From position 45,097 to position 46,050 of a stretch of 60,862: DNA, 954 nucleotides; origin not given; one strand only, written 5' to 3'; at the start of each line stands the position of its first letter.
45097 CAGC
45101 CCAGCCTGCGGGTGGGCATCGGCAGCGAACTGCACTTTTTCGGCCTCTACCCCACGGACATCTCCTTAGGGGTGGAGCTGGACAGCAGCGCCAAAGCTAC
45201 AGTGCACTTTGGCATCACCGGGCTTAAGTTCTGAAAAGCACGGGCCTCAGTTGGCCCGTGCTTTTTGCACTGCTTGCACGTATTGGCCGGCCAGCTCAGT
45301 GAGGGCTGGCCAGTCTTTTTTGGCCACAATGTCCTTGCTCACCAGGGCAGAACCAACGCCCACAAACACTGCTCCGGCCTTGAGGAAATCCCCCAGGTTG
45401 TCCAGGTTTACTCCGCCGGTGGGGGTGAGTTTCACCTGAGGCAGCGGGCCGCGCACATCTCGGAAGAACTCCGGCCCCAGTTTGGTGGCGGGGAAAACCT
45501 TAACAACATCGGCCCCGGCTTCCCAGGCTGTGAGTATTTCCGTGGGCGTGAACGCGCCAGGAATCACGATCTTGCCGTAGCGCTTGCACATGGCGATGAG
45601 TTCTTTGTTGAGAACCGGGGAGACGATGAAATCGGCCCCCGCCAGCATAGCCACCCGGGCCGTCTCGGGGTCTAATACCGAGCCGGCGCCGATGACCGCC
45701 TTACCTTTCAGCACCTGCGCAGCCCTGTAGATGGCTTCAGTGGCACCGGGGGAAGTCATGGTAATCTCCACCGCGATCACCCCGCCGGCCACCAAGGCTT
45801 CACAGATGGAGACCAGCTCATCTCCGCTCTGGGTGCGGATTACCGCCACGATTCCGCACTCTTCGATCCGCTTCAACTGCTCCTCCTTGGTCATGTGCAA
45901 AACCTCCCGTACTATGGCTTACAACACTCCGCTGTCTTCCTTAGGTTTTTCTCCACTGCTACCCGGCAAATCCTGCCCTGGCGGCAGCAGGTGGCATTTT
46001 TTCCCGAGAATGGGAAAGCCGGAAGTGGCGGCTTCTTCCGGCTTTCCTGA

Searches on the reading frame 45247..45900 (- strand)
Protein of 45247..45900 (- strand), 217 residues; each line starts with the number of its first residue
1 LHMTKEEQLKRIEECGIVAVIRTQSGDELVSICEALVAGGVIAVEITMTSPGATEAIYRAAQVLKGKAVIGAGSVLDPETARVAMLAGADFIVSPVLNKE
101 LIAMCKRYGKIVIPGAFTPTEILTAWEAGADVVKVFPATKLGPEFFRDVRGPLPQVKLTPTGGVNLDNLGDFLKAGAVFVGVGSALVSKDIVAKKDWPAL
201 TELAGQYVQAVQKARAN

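Call 10: search_protein_families(library=pfam, proteins=[window:45247-45900:-])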
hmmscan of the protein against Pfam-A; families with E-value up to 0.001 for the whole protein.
window:45247-45900:- (217 aa): 1 family
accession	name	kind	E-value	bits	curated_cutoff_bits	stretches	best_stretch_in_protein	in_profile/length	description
PF01081.25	Aldolase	-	3.3e-46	157.6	27.8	1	11-202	4-195/196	KDPG and KHG aldolase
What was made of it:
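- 45247..45900 (-): KDPG/KHG aldolase (Eda), the last enzyme of the KDG route. Pfam E 3e-46 (call 10).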
